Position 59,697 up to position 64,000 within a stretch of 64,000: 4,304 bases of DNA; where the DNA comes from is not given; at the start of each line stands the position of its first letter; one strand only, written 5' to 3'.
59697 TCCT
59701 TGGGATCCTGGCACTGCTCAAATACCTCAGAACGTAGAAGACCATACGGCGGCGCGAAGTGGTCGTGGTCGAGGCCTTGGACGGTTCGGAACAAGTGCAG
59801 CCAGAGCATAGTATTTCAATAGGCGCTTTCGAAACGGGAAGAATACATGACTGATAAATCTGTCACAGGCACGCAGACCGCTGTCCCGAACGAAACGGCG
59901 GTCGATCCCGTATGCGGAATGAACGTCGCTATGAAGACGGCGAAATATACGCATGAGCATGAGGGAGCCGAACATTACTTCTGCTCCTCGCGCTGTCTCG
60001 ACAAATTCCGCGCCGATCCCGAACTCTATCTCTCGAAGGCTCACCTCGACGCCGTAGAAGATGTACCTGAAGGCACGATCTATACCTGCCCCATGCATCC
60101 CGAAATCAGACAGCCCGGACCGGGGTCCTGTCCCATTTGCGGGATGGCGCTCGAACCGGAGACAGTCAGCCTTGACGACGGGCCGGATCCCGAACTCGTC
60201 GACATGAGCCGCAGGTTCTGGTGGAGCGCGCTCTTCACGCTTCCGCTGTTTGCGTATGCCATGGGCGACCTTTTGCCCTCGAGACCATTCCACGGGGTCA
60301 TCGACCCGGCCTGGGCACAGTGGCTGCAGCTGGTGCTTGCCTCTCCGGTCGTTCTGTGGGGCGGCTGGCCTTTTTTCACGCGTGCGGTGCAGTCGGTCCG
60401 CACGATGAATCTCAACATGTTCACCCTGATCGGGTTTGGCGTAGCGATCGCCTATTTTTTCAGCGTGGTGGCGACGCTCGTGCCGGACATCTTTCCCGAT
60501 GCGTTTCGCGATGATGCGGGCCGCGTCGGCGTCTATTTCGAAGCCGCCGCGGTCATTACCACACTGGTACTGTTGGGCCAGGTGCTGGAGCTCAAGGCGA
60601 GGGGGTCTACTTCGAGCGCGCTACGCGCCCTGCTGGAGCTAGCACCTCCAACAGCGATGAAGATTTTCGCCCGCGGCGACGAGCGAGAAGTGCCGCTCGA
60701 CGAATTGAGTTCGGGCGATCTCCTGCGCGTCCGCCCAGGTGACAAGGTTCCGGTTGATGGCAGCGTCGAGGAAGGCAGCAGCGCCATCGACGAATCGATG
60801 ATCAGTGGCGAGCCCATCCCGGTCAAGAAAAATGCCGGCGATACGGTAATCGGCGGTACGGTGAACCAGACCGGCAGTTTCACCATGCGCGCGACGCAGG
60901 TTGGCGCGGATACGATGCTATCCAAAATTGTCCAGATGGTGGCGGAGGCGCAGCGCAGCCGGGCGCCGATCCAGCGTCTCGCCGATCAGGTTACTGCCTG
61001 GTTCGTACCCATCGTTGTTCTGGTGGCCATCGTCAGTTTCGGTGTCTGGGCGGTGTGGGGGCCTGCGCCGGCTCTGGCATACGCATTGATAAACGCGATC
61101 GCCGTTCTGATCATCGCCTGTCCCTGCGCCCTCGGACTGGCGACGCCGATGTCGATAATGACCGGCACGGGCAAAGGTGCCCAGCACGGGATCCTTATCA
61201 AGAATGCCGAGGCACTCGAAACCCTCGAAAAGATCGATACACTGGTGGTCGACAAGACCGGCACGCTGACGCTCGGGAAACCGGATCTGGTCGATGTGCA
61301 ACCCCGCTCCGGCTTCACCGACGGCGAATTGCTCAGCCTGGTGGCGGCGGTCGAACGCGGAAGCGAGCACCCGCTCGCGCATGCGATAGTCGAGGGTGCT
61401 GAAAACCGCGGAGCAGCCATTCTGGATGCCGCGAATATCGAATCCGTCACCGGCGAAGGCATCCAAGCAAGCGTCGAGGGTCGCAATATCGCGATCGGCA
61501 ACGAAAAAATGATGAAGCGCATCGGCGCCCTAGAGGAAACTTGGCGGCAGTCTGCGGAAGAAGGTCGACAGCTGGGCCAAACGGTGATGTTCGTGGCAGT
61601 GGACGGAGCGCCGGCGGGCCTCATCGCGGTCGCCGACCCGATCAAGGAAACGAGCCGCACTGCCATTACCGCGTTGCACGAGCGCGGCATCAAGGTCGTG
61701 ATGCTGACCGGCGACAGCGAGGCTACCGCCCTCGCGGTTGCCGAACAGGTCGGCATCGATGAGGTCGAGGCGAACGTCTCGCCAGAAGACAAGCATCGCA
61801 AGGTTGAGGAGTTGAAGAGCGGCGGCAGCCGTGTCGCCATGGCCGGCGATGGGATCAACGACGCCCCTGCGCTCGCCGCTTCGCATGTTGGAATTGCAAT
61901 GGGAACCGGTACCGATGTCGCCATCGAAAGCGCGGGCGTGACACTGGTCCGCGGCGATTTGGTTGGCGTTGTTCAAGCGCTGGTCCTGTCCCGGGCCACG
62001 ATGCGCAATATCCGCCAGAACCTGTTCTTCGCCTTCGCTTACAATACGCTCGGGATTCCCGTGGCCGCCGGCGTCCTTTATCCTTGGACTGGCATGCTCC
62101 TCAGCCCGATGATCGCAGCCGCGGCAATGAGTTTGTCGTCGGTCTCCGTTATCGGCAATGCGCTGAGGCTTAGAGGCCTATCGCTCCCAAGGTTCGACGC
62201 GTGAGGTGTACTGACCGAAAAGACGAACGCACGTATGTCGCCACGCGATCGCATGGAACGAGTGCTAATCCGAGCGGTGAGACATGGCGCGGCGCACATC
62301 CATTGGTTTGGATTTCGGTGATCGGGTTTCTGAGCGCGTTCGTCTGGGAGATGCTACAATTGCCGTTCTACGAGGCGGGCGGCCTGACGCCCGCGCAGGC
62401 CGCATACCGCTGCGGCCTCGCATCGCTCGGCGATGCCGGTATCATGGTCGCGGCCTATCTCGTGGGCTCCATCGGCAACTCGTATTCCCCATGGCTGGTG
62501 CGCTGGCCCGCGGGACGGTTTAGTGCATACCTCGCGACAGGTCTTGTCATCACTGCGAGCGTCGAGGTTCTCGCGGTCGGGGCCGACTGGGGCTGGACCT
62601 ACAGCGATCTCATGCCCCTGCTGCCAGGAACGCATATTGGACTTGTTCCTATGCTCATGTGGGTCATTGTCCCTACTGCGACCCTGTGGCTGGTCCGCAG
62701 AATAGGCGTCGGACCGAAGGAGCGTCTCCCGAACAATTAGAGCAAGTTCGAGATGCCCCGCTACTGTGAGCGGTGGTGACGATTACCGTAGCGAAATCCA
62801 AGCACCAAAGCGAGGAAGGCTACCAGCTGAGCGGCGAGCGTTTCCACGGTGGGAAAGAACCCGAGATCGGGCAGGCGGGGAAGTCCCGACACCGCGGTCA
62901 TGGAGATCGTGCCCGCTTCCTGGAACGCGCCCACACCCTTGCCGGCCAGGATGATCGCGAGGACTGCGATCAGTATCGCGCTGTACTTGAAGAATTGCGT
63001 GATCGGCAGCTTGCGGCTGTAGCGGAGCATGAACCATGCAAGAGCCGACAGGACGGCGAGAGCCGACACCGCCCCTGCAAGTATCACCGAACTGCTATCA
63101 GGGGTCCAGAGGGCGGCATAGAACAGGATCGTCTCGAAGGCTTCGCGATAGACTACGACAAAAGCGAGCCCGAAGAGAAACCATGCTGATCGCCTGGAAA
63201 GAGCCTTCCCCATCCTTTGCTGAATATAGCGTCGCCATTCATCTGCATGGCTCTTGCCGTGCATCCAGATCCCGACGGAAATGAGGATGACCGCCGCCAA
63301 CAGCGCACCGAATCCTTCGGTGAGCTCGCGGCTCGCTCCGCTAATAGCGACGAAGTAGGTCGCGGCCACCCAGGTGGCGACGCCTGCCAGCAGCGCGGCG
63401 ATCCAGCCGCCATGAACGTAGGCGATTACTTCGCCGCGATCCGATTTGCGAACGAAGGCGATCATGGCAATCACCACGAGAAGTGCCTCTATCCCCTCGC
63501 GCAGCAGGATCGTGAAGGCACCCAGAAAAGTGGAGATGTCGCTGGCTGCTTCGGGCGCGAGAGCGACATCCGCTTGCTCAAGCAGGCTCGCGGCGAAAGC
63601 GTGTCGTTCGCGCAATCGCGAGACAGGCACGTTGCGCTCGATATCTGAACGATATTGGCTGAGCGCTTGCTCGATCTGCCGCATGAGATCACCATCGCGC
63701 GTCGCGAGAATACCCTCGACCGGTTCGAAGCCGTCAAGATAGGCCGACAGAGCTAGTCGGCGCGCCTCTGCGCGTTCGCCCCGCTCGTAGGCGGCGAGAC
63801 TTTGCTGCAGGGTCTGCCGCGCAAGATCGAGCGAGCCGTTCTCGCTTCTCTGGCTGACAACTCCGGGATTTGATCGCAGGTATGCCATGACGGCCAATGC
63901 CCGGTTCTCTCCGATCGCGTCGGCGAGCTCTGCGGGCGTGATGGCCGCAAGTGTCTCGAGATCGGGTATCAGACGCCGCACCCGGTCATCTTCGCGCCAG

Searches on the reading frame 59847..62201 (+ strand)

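Call 47: search_protein_families(library=pfam, proteins=[window:59847-62201:+], max_evalue=0.00001)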
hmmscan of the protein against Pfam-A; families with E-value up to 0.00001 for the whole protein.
window:59847-62201:+ (785 aa): 5 families
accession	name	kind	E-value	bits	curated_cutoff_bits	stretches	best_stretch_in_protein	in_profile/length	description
PF00122.25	E1-E2_ATPase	-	1.1e-56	191.6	28.1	1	265-447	2-181/181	E1-E2 ATPase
PF00702.32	Hydrolase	-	2.3e-35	123.1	26.4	1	463-679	1-190/191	haloacid dehalogenase-like hydrolase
PF04945.19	YHS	-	5.2e-14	52.4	30.3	1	19-63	2-45/47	YHS domain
PF19335.5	HMBD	-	2e-13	50.5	23.6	1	79-105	2-28/28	Heavy metal binding domain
PF08282.18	Hydrolase_3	-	1.1e-07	32.3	20.9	0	654-711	197-254/255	haloacid dehalogenase-like hydrolase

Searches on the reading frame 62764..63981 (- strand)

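Call 47: search_protein_families(library=pfam, proteins=[window:62764-63981:-], max_evalue=0.00001)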
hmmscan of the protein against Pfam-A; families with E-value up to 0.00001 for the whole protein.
window:62764-63981:- (406 aa): 1 family
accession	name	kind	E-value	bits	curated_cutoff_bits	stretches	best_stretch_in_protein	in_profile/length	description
PF03239.20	FTR1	-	2.7e-27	96.2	25.3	2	144-267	116-236/284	Iron permease FTR1 family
